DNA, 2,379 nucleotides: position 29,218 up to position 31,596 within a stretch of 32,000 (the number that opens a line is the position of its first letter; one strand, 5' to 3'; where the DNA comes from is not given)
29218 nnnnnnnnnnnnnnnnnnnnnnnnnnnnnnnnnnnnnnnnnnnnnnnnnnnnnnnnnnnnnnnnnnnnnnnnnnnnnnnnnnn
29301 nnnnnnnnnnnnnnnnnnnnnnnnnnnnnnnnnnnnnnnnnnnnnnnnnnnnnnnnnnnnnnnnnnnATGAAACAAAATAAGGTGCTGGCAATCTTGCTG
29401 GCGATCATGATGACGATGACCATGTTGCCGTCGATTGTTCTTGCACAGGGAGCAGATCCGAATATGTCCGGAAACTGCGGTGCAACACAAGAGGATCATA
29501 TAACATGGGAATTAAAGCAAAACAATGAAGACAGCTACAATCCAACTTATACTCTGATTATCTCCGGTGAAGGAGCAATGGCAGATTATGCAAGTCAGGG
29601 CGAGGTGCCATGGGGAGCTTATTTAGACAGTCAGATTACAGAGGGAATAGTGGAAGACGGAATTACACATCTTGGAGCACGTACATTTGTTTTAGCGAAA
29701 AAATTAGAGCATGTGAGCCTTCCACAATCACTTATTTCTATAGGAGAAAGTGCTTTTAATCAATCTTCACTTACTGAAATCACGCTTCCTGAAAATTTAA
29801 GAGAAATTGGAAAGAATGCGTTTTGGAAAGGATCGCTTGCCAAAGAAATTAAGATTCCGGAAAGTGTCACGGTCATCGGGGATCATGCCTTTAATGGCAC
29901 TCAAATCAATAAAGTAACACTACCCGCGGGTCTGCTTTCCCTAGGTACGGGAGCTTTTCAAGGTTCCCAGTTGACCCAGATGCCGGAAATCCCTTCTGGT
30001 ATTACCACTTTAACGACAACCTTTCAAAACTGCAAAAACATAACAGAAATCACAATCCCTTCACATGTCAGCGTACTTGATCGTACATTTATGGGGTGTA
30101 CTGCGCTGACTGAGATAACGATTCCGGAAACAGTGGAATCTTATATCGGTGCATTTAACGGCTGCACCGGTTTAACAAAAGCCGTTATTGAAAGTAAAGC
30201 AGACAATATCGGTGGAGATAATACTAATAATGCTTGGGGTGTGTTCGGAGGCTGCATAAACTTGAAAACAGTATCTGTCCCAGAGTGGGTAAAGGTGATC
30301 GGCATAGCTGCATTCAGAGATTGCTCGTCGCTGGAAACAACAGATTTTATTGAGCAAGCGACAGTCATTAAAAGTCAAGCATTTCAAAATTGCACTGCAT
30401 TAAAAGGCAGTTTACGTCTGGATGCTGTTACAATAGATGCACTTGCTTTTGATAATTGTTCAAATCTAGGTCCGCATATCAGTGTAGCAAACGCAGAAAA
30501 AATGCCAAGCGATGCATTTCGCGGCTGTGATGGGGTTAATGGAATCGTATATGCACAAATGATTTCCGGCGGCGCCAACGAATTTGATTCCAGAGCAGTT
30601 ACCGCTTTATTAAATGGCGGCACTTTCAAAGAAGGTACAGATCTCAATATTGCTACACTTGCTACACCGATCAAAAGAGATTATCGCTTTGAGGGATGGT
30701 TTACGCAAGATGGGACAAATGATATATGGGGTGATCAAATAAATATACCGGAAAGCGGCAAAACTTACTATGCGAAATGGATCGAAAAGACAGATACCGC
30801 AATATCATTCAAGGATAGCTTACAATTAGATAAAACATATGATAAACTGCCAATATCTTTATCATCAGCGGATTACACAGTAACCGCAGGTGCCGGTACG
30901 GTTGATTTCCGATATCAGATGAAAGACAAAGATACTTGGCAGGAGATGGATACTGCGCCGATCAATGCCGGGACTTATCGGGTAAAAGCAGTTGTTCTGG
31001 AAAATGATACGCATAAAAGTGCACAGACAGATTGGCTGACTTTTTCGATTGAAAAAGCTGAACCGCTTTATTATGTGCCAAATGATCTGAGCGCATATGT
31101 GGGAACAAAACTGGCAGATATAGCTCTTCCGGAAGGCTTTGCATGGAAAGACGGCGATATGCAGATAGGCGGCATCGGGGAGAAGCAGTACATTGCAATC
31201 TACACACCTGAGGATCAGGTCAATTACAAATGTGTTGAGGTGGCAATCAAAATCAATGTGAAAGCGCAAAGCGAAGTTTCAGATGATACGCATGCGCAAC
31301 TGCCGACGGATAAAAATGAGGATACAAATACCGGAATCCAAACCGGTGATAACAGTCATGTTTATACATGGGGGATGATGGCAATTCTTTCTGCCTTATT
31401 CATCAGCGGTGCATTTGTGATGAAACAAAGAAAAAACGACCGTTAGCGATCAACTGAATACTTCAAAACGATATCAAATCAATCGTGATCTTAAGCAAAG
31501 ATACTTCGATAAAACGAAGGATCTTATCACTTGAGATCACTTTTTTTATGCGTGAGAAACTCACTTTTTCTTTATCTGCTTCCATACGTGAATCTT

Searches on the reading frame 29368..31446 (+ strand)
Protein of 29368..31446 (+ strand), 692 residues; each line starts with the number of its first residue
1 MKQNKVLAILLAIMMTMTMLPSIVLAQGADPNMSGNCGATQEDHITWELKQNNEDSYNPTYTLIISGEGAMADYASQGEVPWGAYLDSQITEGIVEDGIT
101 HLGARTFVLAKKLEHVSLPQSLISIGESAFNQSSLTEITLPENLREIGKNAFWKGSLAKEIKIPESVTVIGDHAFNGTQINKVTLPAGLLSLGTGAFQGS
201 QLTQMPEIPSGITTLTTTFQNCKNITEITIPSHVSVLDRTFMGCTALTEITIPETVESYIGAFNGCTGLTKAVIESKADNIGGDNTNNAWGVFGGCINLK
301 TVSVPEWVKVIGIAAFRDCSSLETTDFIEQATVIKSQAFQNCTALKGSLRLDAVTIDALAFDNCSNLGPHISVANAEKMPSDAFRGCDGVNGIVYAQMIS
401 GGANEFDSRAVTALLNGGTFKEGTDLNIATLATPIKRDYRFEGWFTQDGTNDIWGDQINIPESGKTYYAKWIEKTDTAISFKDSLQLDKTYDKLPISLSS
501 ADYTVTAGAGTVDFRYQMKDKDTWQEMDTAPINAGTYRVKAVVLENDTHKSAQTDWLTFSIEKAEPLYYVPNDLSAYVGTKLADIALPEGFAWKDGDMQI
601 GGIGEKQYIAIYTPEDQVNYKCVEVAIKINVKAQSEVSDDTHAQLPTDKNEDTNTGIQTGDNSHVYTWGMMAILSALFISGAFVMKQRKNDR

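Call 7: search_protein_families(library=pfam, proteins=[window:29368-31446:+], max_evalue=0.01)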
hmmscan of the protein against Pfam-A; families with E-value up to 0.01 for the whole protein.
window:29368-31446:+ (692 aa): 3 families
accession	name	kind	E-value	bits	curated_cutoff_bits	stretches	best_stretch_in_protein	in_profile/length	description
PF13306.12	LRR_5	-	2.2e-55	186.4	27.7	3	84-202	7-126/127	BspA type Leucine rich repeat region (6 copies)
PF09479.16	Flg_new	-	1.5e-05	25.5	27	1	420-470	16-65/65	Listeria-Bacteroides repeat domain (List_Bact_rpt)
PF18887.5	MBG_3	-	0.00082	19.9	25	1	500-564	18-71/72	MBG domain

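Call 10: find_encoding_contigs(protein=window:29368-31446:+, flank=3000, max_places=10)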
Protein window:29368-31446:+ (692 aa): 12 contigs read that carry it; 7 places shown.
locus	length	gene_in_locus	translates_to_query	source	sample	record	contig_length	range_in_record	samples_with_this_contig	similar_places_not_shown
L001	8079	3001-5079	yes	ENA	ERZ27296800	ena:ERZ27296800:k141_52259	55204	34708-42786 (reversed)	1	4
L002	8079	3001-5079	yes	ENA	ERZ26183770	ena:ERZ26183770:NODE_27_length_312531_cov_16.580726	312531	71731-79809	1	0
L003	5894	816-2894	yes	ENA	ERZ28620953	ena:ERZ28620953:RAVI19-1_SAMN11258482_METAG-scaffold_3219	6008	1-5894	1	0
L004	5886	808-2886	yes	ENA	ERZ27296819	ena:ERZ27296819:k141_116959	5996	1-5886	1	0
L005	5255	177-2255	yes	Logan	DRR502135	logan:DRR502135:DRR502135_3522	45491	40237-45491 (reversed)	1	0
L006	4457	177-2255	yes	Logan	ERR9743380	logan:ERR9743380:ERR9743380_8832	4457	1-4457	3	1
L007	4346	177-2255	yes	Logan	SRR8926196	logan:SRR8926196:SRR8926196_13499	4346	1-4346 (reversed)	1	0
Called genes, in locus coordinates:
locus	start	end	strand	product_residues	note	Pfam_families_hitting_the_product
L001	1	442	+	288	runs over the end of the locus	PF09587:PGA_cap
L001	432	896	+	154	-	PF01668:SmpB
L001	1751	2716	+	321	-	-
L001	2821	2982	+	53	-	-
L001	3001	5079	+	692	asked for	PF13306:LRR_5, PF09479:Flg_new (faint)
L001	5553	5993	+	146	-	PF00359:PTS_EIIA_2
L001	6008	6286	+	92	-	PF02302:PTS_IIB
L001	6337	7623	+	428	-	PF03611:EIIC-GAT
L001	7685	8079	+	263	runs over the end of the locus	PF03328:HpcH_HpaI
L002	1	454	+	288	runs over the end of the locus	PF09587:PGA_cap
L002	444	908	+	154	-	PF01668:SmpB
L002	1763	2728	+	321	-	-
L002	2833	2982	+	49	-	-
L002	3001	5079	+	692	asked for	PF13306:LRR_5, PF09479:Flg_new (faint)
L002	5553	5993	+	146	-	PF00359:PTS_EIIA_2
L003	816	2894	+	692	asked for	PF13306:LRR_5, PF09479:Flg_new (faint)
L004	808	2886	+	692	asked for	PF13306:LRR_5, PF09479:Flg_new (faint)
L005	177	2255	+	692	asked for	PF13306:LRR_5, PF09479:Flg_new (faint)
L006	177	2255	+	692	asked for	PF13306:LRR_5, PF09479:Flg_new (faint)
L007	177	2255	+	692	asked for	PF13306:LRR_5, PF09479:Flg_new (faint)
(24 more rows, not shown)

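Call 14: find_related_loci(query=window:29368-31446:+, collection=genome_contigs, flank=4000)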
Query window:29368-31446:+ (692 aa) in genome_contigs; peptide patterns used: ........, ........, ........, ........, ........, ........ (x = any residue, [..] = any of these).
53 stretches matched a pattern; 6 encode a relative of the query (tblastn E <= 1e-3); 6 distinct loci.
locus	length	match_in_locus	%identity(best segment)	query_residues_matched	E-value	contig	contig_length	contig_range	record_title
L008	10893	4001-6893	29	36-367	9e-22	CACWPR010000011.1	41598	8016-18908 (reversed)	MAG: Ruminococcus flavefaciens isolate RUG10802 genome assembly, contig: RUG10802_asm_11, whole genome shotgun sequence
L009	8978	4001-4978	27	120-428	2e-17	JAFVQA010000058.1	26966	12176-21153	MAG: Clostridia bacterium isolate RGIG5290 Sheep_Colon-2__c281322, whole genome shotgun sequence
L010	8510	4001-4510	32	84-258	5e-17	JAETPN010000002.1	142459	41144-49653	MAG: Bacillota bacterium isolate S21_Bin6 scaffold_134, whole genome shotgun sequence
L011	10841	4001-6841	41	123-488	3e-7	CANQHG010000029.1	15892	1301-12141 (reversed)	MAG: uncultured Clostridia bacterium isolate Lapin-030__bin24 genome assembly, contig: Lapin-030__NODE_5067_length_15892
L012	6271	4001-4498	31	217-391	5e-8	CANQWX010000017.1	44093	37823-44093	MAG: uncultured Clostridia bacterium isolate Lapin-020__bin18 genome assembly, contig: Lapin-020__NODE_900_length_44093_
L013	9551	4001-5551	48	415-476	2e-5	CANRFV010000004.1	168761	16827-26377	MAG: uncultured Clostridia bacterium isolate Lapin-023__bin100 genome assembly, contig: Lapin-023__NODE_67_length_168761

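Call 16: list_cluster_members(proteins=[window:29368-31446:+, window:26791-27255:+, window:28110-29075:+, window:23495-25798:+])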
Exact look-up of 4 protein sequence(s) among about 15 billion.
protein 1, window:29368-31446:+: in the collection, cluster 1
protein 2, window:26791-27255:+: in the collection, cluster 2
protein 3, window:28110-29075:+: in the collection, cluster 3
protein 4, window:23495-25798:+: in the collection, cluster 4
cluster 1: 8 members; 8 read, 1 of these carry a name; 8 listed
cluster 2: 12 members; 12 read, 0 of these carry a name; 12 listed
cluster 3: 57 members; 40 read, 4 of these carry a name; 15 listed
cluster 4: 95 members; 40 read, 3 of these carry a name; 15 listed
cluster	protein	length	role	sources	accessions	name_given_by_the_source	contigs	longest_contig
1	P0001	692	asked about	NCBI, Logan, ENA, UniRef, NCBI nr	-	-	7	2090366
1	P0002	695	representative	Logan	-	-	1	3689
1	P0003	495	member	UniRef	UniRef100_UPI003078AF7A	leucine-rich repeat protein n=1 Tax=Massilicoli timonensis TaxID=2015901 ...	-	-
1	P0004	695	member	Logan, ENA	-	-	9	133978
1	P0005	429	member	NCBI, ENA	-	-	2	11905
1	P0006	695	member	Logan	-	-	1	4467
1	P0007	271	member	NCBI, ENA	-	-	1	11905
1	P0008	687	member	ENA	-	-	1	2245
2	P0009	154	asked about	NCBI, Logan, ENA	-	-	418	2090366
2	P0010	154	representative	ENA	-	-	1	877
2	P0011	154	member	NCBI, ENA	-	-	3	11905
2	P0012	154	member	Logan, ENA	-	-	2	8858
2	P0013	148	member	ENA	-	-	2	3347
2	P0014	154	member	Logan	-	-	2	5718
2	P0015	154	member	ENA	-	-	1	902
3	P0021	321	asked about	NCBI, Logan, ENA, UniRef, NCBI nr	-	-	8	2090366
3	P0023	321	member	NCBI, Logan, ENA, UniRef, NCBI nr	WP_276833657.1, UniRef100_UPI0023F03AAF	hypothetical protein [Massilicoli timonensis] | hypothetical protein n=1 Tax=Massilicoli timonensis TaxID=2015901 RepID=UPI0023F03AAF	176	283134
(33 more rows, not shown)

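Call 18: find_encoding_contigs(protein=P0009, flank=4500, max_places=10)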
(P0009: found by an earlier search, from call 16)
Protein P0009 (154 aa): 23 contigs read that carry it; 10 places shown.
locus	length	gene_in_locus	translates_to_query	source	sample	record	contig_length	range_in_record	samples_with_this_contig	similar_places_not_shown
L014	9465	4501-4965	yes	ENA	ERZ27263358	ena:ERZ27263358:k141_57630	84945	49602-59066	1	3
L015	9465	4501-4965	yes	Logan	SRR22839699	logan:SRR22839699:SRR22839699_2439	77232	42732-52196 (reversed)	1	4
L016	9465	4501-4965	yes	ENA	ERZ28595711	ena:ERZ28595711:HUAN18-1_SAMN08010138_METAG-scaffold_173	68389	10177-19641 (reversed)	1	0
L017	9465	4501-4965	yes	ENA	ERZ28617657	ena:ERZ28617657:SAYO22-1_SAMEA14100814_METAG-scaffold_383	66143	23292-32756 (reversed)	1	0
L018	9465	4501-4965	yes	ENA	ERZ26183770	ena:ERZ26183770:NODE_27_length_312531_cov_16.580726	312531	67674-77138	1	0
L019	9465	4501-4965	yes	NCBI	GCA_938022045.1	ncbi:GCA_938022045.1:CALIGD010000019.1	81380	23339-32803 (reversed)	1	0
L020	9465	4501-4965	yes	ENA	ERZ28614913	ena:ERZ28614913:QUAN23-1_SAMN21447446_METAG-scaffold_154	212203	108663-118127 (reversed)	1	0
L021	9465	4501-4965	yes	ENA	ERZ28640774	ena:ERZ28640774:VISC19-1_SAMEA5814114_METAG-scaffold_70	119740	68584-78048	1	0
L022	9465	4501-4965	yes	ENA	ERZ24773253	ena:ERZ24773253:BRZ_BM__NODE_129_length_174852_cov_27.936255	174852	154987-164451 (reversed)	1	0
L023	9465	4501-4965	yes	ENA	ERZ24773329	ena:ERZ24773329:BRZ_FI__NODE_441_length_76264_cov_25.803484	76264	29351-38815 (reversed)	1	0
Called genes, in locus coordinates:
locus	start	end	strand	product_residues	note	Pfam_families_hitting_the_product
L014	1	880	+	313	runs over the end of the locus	-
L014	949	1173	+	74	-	PF03840:SecG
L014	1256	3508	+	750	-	PF08206:OB_RNB, PF17876:CSD2, PF00773:RNB, PF00575:S1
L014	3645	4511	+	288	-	PF09587:PGA_cap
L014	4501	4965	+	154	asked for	PF01668:SmpB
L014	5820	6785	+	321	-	-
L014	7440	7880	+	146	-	PF00359:PTS_EIIA_2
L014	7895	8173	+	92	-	PF02302:PTS_IIB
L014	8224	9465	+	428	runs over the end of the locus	PF03611:EIIC-GAT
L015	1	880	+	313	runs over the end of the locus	-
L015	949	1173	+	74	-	PF03840:SecG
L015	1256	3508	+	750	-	PF08206:OB_RNB, PF17876:CSD2, PF00773:RNB, PF00575:S1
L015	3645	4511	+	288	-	PF09587:PGA_cap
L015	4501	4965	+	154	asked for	PF01668:SmpB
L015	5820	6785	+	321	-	-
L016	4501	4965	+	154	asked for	PF01668:SmpB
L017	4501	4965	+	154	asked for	PF01668:SmpB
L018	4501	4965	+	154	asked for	PF01668:SmpB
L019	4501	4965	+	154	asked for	PF01668:SmpB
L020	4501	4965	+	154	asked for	PF01668:SmpB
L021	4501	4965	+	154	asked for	PF01668:SmpB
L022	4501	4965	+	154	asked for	PF01668:SmpB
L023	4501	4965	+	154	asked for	PF01668:SmpB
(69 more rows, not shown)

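Call 19: find_encoding_contigs(protein=P0023, flank=3000, max_places=10)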
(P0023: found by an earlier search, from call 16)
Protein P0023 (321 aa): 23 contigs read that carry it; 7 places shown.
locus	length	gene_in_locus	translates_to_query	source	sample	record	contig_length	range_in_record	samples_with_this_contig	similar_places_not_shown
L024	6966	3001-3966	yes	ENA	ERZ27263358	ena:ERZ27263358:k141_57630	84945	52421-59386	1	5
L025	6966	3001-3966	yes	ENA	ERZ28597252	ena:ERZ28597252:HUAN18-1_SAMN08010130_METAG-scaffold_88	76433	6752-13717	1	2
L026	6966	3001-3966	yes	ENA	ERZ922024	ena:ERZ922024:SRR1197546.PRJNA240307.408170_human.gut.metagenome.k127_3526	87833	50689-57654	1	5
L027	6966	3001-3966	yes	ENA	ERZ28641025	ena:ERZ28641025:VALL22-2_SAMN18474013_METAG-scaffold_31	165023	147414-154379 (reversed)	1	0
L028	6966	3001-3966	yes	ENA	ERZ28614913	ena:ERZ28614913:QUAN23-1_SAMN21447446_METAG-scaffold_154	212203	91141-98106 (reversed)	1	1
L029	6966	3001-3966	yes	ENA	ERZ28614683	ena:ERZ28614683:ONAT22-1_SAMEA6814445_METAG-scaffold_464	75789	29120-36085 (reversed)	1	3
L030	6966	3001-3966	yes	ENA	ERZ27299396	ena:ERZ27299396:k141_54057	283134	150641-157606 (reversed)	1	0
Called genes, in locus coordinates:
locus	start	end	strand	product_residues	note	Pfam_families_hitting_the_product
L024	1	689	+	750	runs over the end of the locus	PF08206:OB_RNB, PF17876:CSD2, PF00773:RNB, PF00575:S1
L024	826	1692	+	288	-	PF09587:PGA_cap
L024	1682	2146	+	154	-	PF01668:SmpB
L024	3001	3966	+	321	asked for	-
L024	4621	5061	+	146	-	PF00359:PTS_EIIA_2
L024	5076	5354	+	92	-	PF02302:PTS_IIB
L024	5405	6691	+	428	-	PF03611:EIIC-GAT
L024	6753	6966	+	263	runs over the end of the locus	PF03328:HpcH_HpaI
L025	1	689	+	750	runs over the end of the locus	PF08206:OB_RNB, PF17876:CSD2, PF00773:RNB, PF00575:S1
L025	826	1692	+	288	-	PF09587:PGA_cap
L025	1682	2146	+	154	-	PF01668:SmpB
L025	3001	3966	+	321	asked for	-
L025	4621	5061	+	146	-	PF00359:PTS_EIIA_2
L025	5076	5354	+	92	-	PF02302:PTS_IIB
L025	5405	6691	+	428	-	PF03611:EIIC-GAT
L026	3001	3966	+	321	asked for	-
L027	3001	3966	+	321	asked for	-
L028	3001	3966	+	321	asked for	-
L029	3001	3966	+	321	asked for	-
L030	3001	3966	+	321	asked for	-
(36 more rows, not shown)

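Call 25: find_homologous_proteins(query=window:29368-31443:+, max_evalue=1e-10)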
Query window:29368-31443:+ (692 aa): 4450 proteins with E <= 1e-10 among 8000 candidates; the best 120 are listed.
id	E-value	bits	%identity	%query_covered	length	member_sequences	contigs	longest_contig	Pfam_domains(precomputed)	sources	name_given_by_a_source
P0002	0.0e+0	1564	99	100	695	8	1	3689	PF13306.13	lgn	-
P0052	4.0e-221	754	54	92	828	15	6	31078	PF09479.17,PF13306.13,PF07523.19,PF16403.12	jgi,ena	jgi:uncharacterized repeat protein (TIGR02543 family)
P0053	1.2e-186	640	65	64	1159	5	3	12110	PF09479.17,PF13306.13,PF02368.25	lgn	-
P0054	1.8e-178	613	64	65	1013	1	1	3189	PF13306.13,PF26918.1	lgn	-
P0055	3.8e-172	592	62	64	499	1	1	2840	PF09479.17,PF13306.13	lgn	-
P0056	6.6e-167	575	58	66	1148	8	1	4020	PF13306.13,PF02368.25,PF26918.1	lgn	-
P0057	3.0e-164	566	60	65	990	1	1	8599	PF13306.13,PF00395.26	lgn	-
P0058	2.2e-160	553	55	69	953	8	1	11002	PF13306.13,PF18676.7,PF18998.7,PF00395.26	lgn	-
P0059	2.2e-150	520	65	53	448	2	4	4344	PF13306.13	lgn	-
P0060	4.9e-142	493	53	69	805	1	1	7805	PF13306.13,PF18998.7,PF00395.26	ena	-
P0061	1.1e-117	412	46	68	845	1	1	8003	PF09479.17,PF13306.13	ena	-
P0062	6.5e-117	410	46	68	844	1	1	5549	PF09479.17,PF13306.13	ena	-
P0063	4.1e-116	407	46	68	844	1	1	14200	PF09479.17,PF13306.13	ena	-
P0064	1.6e-115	405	46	68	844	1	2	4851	PF09479.17,PF13306.13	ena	-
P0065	9.2e-115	402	46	68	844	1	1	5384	PF09479.17,PF13306.13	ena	-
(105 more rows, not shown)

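Call 26: find_encoding_contigs(protein=P0004, flank=3000, max_places=10)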
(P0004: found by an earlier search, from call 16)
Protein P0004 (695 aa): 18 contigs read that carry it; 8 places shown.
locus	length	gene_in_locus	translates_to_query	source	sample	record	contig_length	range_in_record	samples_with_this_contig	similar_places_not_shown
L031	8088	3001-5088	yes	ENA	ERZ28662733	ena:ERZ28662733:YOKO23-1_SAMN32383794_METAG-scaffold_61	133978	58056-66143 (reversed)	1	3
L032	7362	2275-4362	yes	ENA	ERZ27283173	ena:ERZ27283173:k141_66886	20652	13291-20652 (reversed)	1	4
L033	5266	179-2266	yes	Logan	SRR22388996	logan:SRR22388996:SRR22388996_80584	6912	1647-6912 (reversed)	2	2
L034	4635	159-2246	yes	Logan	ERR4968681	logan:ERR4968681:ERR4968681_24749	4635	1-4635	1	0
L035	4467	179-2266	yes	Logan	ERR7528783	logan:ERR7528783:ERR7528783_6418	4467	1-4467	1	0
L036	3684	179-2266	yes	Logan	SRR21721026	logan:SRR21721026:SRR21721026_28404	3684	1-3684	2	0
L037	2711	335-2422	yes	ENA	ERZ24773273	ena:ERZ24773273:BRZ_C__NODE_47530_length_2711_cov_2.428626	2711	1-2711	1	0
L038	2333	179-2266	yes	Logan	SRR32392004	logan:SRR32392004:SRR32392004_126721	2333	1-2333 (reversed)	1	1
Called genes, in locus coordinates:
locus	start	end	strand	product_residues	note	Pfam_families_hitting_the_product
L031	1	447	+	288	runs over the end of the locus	PF09587:PGA_cap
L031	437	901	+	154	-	PF01668:SmpB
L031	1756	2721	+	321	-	-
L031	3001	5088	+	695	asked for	PF13306:LRR_5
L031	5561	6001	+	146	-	PF00359:PTS_EIIA_2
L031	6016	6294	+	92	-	PF02302:PTS_IIB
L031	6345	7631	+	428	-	PF03611:EIIC-GAT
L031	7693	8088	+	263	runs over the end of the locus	PF03328:HpcH_HpaI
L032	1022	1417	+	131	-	-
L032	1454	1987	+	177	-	-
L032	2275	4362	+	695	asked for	PF13306:LRR_5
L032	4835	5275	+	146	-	PF00359:PTS_EIIA_2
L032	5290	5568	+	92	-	PF02302:PTS_IIB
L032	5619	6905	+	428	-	PF03611:EIIC-GAT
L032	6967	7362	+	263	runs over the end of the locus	PF03328:HpcH_HpaI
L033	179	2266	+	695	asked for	PF13306:LRR_5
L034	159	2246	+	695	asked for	PF13306:LRR_5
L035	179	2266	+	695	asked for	PF13306:LRR_5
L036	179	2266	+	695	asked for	PF13306:LRR_5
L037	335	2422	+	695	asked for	PF13306:LRR_5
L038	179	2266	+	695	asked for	PF13306:LRR_5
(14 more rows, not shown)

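Call 27: find_encoding_contigs(protein=P0052, flank=3000, max_places=6)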
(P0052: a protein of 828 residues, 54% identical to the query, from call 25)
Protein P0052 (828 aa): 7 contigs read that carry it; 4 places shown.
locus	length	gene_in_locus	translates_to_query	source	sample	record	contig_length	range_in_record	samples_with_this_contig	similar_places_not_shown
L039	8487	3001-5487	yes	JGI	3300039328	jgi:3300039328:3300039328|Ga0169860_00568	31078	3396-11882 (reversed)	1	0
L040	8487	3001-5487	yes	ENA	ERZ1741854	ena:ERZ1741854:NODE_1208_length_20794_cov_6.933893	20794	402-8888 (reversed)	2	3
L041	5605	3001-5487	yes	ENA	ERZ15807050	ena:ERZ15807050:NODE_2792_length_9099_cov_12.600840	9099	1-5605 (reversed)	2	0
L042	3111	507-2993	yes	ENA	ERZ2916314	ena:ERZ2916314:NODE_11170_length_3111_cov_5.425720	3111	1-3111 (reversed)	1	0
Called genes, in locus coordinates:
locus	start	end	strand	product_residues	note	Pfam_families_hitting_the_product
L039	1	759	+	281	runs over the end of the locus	PF08501:Shikimate_dh_N, PF01488:Shikimate_DH (weak), PF18317:SDH_C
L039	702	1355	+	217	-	PF01725:Ham1p_like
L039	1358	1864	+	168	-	PF00588:SpoU_methylase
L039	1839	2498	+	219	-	PF07314:Lit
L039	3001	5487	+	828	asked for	PF13306:LRR_5, PF09479:Flg_new (weak), PF07523:Big_3 (weak), PF16403:Bact_surface_Ig-like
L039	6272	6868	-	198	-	PF00702:Hydrolase, PF13419:HAD_2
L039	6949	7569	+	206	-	PF01569:PAP2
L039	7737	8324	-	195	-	PF00210:Ferritin, PF02915:Rubrerythrin, PF23458:DUF7130 (weak), PF21349:RUBY_RBDX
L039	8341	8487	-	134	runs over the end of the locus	PF01475:FUR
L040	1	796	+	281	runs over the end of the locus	PF08501:Shikimate_dh_N, PF01488:Shikimate_DH (weak), PF18317:SDH_C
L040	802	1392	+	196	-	PF01725:Ham1p_like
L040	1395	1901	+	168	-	PF00588:SpoU_methylase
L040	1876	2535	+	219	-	PF07314:Lit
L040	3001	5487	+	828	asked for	PF13306:LRR_5, PF09479:Flg_new (weak), PF07523:Big_3 (weak), PF16403:Bact_surface_Ig-like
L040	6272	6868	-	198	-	PF00702:Hydrolase, PF13419:HAD_2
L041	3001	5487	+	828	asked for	PF13306:LRR_5, PF09479:Flg_new (weak), PF07523:Big_3 (weak), PF16403:Bact_surface_Ig-like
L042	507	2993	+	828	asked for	PF13306:LRR_5, PF09479:Flg_new (weak), PF07523:Big_3 (weak), PF16403:Bact_surface_Ig-like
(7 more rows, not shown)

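Call 34: find_encoding_contigs(protein=P0021, flank=3500, max_places=10)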
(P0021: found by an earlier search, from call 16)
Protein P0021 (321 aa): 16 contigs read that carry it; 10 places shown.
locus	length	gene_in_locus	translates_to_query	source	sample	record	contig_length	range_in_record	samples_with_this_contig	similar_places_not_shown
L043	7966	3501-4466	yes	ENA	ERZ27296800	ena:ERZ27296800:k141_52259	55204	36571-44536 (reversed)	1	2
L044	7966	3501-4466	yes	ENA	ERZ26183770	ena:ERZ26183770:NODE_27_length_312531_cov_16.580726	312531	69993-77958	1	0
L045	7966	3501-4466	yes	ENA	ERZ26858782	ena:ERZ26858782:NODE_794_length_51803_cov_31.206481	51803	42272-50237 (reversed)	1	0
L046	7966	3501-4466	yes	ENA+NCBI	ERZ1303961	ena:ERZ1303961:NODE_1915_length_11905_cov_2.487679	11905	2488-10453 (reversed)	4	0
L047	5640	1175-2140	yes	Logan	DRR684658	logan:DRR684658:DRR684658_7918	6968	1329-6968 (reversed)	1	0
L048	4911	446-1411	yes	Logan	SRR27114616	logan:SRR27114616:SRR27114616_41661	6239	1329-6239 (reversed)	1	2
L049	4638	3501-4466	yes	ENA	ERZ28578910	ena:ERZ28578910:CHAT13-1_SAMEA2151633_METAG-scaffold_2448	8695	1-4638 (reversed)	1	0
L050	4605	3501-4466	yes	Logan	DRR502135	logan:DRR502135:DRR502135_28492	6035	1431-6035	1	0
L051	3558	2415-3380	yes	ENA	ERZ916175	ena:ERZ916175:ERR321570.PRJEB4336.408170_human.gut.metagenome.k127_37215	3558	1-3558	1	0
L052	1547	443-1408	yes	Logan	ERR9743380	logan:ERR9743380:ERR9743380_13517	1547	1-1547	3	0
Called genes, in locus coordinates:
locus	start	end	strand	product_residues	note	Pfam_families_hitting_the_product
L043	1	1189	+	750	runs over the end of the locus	PF08206:OB_RNB, PF17876:CSD2, PF00773:RNB, PF00575:S1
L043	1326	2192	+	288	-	PF09587:PGA_cap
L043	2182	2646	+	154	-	PF01668:SmpB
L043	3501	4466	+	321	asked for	-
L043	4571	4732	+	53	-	-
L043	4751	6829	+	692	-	PF13306:LRR_5, PF09479:Flg_new (faint)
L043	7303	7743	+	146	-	PF00359:PTS_EIIA_2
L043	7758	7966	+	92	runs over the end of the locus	PF02302:PTS_IIB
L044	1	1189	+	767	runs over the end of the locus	PF08206:OB_RNB, PF17876:CSD2, PF00773:RNB, PF00575:S1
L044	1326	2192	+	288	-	PF09587:PGA_cap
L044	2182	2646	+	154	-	PF01668:SmpB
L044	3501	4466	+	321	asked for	-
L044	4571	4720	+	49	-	-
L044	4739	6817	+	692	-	PF13306:LRR_5, PF09479:Flg_new (faint)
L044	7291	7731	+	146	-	PF00359:PTS_EIIA_2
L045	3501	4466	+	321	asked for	-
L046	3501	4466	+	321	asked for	-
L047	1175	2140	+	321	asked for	-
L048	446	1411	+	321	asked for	-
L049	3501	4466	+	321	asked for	-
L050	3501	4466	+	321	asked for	-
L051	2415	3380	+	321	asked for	-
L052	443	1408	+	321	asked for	-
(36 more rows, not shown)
